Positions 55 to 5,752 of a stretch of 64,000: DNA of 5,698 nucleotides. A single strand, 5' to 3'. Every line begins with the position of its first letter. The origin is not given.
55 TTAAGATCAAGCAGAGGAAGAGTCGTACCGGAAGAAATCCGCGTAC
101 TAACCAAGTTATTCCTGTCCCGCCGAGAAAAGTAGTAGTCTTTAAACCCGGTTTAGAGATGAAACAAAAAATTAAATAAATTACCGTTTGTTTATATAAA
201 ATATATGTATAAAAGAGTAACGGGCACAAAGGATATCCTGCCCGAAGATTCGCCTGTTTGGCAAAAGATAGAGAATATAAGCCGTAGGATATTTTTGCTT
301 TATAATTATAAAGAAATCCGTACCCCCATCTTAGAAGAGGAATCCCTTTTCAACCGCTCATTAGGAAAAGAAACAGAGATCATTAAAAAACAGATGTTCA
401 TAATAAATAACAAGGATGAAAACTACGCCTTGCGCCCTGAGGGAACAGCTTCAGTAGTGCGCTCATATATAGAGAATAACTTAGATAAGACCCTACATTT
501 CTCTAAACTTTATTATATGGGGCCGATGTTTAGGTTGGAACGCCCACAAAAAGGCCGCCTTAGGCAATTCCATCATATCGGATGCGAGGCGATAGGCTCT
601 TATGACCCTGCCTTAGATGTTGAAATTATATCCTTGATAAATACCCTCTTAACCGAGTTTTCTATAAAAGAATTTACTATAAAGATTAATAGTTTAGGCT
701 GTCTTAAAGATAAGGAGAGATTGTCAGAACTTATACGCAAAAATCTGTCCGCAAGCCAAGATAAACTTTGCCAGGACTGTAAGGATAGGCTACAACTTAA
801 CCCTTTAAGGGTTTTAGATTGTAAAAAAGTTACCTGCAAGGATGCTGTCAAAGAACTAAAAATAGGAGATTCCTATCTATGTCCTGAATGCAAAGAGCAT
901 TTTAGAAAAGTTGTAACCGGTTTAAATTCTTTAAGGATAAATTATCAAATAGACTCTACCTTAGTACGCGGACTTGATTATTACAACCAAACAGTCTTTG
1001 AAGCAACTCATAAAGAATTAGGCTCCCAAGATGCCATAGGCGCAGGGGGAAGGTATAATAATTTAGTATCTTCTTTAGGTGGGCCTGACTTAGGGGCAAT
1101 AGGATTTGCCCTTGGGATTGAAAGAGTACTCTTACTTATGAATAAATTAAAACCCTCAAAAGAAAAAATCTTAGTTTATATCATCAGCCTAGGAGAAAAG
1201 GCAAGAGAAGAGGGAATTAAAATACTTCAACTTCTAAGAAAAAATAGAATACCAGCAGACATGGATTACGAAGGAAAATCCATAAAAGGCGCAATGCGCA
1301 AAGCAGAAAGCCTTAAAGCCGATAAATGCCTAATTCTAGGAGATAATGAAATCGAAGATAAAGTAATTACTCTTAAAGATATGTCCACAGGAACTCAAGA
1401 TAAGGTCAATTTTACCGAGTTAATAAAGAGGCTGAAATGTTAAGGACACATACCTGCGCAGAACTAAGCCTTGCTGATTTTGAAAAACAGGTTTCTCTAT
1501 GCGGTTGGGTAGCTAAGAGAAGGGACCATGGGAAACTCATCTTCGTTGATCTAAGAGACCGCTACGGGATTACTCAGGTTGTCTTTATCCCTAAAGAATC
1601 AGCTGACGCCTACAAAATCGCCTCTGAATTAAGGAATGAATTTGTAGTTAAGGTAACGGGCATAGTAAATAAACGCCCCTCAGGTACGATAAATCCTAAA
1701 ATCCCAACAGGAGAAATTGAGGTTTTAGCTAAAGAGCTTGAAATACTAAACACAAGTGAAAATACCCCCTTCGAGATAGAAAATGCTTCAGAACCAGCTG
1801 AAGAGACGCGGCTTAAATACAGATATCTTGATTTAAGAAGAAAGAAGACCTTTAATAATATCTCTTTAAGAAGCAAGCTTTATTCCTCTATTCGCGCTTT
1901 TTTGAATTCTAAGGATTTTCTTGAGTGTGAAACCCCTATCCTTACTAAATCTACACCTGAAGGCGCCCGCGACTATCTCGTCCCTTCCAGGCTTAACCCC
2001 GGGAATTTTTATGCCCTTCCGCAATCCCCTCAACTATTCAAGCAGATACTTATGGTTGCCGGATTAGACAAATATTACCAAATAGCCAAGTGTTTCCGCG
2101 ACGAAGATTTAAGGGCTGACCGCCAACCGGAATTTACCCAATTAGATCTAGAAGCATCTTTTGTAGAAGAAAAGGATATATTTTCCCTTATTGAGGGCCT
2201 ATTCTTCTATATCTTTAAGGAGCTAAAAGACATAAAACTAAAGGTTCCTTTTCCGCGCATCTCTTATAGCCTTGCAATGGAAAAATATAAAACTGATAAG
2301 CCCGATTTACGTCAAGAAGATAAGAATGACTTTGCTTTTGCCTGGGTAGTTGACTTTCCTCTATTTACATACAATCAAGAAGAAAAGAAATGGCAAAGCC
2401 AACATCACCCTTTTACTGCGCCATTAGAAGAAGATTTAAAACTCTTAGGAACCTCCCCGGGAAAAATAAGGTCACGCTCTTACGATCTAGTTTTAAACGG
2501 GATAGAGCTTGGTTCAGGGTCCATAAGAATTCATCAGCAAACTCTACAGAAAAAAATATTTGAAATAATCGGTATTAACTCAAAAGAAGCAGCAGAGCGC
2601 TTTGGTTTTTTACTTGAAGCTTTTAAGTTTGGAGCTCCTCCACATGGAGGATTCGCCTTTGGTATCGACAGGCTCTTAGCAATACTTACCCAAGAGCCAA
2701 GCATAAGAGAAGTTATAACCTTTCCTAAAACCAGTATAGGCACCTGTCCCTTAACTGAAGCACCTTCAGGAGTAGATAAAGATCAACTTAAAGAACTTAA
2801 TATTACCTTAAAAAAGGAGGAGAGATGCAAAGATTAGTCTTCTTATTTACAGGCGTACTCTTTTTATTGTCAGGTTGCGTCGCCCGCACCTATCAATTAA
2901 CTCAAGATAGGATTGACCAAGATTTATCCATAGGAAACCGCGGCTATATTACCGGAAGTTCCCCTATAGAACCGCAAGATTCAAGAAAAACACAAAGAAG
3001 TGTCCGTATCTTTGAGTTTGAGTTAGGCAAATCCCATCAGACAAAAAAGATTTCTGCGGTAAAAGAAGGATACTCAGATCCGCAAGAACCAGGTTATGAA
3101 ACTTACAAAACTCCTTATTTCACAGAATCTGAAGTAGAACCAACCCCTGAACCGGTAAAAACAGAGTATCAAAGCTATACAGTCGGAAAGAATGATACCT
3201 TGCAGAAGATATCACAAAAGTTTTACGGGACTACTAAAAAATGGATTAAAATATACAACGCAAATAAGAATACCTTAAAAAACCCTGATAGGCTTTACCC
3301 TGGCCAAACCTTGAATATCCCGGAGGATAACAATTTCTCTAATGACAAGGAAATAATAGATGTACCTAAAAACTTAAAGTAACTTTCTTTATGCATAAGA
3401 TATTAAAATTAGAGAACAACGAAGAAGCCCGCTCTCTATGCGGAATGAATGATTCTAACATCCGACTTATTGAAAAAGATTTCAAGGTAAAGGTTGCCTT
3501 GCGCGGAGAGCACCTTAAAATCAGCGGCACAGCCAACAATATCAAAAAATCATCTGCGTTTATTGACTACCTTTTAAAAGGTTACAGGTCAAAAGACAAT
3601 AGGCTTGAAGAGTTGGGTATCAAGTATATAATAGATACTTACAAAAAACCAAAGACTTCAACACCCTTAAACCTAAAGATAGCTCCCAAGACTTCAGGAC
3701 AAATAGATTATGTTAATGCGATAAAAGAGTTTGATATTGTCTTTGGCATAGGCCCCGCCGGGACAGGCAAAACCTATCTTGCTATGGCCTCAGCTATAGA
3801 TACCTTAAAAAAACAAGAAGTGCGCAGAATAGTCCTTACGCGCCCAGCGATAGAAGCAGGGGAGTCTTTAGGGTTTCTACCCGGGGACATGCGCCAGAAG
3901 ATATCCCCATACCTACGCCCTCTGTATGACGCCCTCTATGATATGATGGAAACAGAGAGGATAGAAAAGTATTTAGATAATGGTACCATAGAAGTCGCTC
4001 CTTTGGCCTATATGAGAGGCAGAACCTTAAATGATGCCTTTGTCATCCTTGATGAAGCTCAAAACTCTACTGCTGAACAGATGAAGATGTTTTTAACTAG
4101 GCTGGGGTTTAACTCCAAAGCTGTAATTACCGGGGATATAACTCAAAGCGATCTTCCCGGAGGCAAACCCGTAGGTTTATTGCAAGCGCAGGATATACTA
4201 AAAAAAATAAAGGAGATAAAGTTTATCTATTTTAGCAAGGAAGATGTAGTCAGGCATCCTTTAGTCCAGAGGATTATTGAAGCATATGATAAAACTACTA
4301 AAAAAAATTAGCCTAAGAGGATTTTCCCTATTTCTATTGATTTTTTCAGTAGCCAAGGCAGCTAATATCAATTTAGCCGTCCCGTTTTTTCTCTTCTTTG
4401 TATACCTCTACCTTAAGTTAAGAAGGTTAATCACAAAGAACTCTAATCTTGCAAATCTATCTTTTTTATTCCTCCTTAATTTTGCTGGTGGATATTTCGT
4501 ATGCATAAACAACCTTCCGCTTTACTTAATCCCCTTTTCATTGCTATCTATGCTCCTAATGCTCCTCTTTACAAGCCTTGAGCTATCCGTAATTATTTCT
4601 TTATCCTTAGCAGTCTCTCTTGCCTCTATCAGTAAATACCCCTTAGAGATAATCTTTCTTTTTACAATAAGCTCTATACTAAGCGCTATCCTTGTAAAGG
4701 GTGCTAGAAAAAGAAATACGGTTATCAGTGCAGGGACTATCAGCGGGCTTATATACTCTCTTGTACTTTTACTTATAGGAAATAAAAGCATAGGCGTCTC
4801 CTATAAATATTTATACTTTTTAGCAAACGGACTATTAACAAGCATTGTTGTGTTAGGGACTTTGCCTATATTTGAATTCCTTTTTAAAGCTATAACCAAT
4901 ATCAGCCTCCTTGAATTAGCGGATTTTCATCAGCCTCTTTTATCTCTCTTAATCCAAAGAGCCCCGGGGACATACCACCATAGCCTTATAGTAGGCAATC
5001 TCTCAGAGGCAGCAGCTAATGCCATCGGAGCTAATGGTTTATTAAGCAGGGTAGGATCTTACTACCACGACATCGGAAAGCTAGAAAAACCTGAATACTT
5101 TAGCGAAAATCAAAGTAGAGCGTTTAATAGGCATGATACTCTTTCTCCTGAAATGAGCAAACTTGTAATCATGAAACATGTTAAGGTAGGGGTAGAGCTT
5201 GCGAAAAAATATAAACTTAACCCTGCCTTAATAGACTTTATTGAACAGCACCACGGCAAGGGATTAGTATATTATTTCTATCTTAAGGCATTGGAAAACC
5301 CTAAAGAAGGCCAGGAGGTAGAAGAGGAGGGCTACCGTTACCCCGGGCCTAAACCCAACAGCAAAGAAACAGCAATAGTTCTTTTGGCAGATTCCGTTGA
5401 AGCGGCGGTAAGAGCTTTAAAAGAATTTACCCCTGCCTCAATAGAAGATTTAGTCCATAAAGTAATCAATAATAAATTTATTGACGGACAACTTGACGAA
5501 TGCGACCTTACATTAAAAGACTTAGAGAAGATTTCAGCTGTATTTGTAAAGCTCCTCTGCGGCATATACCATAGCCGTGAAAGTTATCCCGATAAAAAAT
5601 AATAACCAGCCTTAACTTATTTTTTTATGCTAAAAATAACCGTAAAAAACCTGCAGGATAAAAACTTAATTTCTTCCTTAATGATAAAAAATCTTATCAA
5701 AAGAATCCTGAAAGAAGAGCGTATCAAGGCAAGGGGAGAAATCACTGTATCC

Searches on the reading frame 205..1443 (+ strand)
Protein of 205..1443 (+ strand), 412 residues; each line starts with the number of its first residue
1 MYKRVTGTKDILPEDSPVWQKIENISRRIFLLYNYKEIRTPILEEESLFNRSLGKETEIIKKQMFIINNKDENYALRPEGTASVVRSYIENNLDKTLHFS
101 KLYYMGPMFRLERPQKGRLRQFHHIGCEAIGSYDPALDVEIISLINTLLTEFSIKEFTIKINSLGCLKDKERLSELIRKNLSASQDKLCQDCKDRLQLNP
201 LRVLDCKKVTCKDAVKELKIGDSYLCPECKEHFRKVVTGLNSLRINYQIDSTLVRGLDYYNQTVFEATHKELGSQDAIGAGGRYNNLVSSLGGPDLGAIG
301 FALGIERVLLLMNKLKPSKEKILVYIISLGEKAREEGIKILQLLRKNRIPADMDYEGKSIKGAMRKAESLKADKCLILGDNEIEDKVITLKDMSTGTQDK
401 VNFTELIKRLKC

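Call 26: search_protein_families(library=pfam, proteins=[window:205-1443:+])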
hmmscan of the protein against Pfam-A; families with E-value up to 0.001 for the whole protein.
window:205-1443:+ (412 aa): 3 families
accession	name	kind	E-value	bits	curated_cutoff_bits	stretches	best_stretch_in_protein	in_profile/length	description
PF13393.11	tRNA-synt_His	-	2.2e-38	132.7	25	1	7-308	1-308/308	Histidyl-tRNA synthetase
PF03129.25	HGTP_anticodon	-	2.9e-15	56.6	21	1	324-411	2-92/94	Anticodon binding domain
PF00587.30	tRNA-synt_2b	-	1.1e-13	52.1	29.3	1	69-311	6-174/179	tRNA synthetase class II core domain (G, H, P, S and T)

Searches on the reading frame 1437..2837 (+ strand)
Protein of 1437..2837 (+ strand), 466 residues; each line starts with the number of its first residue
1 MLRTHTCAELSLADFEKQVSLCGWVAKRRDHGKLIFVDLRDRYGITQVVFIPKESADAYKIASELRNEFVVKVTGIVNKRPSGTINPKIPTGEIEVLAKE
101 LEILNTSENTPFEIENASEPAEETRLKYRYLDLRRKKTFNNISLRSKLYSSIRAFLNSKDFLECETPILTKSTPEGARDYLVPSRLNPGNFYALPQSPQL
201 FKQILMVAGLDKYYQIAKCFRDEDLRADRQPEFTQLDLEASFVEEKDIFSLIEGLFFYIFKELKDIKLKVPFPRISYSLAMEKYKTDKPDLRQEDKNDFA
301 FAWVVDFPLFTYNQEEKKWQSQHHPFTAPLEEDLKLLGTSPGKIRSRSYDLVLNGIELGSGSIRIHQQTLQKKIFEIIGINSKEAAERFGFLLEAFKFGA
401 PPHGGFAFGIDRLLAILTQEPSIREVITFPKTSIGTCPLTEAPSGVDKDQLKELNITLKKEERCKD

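Call 26: search_protein_families(library=pfam, proteins=[window:1437-2837:+])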
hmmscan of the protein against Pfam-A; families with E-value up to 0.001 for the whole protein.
window:1437-2837:+ (466 aa): 2 families
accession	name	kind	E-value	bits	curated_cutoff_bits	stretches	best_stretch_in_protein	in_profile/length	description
PF00152.25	tRNA-synt_2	-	1.2e-122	409.2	25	1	122-432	2-307/308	tRNA synthetases class II (D, K and N)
PF01336.31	tRNA_anti-codon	-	1.9e-19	69.8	27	1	19-104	1-75/75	OB-fold nucleic acid binding domain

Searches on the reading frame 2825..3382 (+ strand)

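Call 26: search_protein_families(library=pfam, proteins=[window:2825-3382:+])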
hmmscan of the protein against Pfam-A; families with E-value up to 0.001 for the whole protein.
window:2825-3382:+ (185 aa): 1 family
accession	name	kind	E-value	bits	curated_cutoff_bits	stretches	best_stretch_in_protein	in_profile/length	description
PF01476.26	LysM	-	2.2e-10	40.7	20.9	1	118-166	1-43/43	LysM domain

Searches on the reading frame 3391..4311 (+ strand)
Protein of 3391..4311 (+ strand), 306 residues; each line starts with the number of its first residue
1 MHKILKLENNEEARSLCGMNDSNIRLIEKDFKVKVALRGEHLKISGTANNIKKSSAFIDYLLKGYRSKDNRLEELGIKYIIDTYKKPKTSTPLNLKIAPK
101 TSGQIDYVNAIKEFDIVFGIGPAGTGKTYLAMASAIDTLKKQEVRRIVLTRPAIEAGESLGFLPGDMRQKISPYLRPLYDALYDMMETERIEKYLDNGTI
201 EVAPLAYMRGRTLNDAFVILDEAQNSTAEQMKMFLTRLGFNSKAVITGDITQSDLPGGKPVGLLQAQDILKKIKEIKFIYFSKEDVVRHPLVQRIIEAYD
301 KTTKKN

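Call 26: search_protein_families(library=pfam, proteins=[window:3391-4311:+])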
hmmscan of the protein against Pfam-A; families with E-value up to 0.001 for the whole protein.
window:3391-4311:+ (306 aa): 4 families
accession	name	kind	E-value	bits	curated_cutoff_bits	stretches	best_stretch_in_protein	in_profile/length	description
PF02562.22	PhoH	-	1.5e-96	322.2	27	1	96-300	1-205/205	PhoH-like protein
PF13604.12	AAA_30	-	2.3e-06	27.9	27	1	103-264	5-140/191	AAA domain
PF13245.12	AAA_19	-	1.1e-05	26.1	25.1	1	115-253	12-129/134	AAA domain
PF00270.35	DEAD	-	0.0002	21.6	26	0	102-153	2-54/167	DEAD/DEAH box helicase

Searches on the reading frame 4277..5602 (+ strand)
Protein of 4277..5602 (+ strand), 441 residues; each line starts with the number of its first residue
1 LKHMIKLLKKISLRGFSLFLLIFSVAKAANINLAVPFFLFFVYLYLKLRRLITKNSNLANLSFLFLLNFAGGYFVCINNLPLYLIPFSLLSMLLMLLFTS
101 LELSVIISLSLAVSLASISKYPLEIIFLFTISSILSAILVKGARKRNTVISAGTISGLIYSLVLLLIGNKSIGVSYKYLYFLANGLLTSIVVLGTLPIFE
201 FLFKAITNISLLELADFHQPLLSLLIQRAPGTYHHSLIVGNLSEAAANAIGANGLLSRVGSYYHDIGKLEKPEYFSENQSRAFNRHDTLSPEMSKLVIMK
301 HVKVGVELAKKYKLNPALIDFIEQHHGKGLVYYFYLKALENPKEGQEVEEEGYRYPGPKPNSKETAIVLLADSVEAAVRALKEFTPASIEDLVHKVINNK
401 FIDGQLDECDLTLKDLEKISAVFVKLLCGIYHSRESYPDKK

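Call 26: search_protein_families(library=pfam, proteins=[window:4277-5602:+])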
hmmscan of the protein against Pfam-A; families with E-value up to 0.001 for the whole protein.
window:4277-5602:+ (441 aa): 2 families
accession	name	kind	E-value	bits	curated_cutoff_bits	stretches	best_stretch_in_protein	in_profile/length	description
PF07698.17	7TM-7TMR_HD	-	1.6e-17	64.5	29.4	1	34-207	12-190/190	7TM receptor with intracellular HD hydrolase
PF01966.28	HD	-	7.2e-15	55.7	22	1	232-376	1-115/116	HD domain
